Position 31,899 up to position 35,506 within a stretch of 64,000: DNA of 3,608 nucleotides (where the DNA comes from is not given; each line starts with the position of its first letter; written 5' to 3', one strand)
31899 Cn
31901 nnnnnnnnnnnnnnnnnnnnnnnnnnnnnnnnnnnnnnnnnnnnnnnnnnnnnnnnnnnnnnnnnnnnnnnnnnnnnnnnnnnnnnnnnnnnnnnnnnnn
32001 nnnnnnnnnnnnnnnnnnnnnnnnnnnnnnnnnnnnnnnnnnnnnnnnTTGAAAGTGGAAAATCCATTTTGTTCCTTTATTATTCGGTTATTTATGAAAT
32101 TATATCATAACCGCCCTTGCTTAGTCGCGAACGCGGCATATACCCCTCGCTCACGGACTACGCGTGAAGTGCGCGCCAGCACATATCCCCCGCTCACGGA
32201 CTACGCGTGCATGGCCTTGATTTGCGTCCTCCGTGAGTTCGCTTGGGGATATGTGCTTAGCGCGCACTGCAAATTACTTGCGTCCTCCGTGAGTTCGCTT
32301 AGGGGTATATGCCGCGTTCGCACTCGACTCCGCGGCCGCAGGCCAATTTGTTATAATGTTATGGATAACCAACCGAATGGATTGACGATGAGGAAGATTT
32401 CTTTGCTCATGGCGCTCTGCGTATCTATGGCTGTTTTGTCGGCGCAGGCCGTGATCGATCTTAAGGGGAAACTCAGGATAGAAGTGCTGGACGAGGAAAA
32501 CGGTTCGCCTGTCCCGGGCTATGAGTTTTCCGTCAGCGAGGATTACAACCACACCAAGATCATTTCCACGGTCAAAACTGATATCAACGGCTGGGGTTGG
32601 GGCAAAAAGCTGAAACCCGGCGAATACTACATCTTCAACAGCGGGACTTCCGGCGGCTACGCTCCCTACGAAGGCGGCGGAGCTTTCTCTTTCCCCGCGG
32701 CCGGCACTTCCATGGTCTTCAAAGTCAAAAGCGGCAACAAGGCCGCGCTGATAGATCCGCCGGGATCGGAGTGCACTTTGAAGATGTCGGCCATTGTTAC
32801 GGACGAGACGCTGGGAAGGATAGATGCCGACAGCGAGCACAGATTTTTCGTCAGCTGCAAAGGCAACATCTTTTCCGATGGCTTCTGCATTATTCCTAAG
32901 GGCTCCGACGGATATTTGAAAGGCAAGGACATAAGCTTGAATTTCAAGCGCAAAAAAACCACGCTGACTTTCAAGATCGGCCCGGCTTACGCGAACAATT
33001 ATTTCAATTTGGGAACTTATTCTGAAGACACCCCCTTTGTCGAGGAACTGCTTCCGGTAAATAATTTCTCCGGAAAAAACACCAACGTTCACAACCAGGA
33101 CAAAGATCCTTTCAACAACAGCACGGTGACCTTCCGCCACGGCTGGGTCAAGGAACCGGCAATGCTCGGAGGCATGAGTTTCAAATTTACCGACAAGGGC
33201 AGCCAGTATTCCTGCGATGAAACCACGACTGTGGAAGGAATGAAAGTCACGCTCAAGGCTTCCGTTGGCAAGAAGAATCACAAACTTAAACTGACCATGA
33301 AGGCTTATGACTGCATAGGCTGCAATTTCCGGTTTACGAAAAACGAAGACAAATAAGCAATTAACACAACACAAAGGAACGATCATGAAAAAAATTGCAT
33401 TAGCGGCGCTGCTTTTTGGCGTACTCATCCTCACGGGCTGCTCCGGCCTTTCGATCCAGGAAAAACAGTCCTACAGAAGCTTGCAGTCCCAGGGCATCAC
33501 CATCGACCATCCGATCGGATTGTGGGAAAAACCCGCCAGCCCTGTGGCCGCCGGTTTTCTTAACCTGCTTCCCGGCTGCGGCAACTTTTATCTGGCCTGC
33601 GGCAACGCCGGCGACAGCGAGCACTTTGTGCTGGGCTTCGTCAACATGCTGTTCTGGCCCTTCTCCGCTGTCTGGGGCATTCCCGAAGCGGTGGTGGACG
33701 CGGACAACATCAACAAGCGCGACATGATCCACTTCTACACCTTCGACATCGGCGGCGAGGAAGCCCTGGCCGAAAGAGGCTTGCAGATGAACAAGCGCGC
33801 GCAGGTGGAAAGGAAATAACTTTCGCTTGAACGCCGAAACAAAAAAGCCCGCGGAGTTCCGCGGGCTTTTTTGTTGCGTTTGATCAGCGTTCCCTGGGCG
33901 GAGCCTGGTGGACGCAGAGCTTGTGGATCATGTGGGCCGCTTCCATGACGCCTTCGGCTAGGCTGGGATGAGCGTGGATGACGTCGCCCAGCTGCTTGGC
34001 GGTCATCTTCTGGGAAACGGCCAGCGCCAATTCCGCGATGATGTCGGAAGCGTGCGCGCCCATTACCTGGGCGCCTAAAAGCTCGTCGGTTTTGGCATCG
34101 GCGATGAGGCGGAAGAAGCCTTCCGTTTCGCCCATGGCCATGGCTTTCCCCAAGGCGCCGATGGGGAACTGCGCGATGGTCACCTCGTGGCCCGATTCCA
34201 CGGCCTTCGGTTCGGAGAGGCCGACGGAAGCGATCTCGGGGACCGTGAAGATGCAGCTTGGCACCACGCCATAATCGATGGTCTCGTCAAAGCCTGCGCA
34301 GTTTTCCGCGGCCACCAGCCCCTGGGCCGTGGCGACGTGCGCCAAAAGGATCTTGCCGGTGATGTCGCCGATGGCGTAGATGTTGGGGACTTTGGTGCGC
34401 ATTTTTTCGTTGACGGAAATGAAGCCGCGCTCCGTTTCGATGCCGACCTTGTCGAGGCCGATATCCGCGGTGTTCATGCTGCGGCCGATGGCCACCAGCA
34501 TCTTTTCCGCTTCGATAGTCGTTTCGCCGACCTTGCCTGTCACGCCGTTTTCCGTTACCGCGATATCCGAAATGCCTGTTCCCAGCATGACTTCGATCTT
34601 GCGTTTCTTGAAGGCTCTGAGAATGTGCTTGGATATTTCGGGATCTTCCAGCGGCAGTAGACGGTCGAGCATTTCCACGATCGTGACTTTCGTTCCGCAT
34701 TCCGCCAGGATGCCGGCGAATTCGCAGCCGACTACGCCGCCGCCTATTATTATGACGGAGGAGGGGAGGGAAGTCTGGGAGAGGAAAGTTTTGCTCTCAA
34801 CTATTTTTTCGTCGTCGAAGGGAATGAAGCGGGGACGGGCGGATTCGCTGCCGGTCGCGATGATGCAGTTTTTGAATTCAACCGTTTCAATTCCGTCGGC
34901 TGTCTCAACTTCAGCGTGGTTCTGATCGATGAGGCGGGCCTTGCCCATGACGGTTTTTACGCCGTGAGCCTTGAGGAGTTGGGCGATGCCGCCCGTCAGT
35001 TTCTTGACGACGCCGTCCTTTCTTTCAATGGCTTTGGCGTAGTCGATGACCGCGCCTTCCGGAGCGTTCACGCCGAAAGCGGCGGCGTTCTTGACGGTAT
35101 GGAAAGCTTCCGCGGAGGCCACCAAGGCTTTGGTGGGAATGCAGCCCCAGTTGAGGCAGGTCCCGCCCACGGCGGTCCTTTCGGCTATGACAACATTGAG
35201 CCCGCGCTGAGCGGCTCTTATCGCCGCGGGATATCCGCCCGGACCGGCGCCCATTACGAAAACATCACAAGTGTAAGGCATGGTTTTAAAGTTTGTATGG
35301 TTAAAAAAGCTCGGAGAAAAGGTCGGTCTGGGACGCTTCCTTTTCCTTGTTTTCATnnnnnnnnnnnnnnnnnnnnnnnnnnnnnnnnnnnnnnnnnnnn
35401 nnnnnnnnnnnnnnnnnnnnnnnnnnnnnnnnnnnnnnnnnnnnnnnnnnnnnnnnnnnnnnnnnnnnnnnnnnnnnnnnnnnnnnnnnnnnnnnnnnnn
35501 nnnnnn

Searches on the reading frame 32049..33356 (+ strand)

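Call 30: search_protein_families(library=pfam, proteins=[window:32049-33356:+], max_evalue=0.00001)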
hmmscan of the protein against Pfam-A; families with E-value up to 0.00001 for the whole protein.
window:32049-33356:+ (435 aa): 1 family
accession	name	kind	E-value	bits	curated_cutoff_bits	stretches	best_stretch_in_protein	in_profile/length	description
PF17802.7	SpaA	-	7.7e-06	26.4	23.1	0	140-204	1-65/91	Prealbumin-like fold domain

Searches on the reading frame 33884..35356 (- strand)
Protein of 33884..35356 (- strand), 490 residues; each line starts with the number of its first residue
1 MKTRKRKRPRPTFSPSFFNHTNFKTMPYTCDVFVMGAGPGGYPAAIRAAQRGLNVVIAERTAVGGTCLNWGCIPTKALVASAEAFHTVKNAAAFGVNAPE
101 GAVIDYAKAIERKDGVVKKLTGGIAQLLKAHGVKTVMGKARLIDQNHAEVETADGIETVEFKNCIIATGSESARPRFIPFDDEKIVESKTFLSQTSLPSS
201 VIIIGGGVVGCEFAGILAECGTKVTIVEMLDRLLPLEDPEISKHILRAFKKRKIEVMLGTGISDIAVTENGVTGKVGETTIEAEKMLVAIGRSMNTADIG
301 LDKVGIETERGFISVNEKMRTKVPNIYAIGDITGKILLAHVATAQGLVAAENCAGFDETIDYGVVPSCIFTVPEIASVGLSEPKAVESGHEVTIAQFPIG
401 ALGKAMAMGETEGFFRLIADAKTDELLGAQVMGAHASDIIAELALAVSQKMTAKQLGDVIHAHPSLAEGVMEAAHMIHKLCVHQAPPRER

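Call 30: search_protein_families(library=pfam, proteins=[window:33884-35356:-], max_evalue=0.00001)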
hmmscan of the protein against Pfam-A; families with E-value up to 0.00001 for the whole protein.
window:33884-35356:- (490 aa): 9 families
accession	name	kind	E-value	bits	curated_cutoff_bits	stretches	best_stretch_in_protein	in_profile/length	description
PF07992.20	Pyr_redox_2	-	5e-70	236.7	26.1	1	31-346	2-291/291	Pyridine nucleotide-disulphide oxidoreductase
PF02852.28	Pyr_redox_dim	-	2.3e-35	121.5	25.3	1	365-474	1-110/110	Pyridine nucleotide-disulphide oxidoreductase, dimerisation domain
PF00070.33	Pyr_redox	-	7e-21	75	22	1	200-273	1-75/82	Pyridine nucleotide-disulphide oxidoreductase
PF13738.12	Pyr_redox_3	-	3.4e-16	59.8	30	1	34-330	2-305/305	Pyridine nucleotide-disulphide oxidoreductase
PF01134.28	GIDA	-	3.1e-11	43.4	22.1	1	31-170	1-150/391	Glucose inhibited division protein A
PF00890.30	FAD_binding_2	-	1.5e-07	31.4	20.4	0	31-68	1-38/414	FAD binding domain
PF01266.30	DAO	-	6.3e-07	29.7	27.9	0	201-229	2-30/353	FAD dependent oxidoreductase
PF12831.13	FAD_oxidored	-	3.5e-06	27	27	1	31-67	1-38/416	FAD dependent oxidoreductase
PF03486.20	HI0933_like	-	5.5e-06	26.4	50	0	31-62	2-33/244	HI0933-like protein Rossmann domain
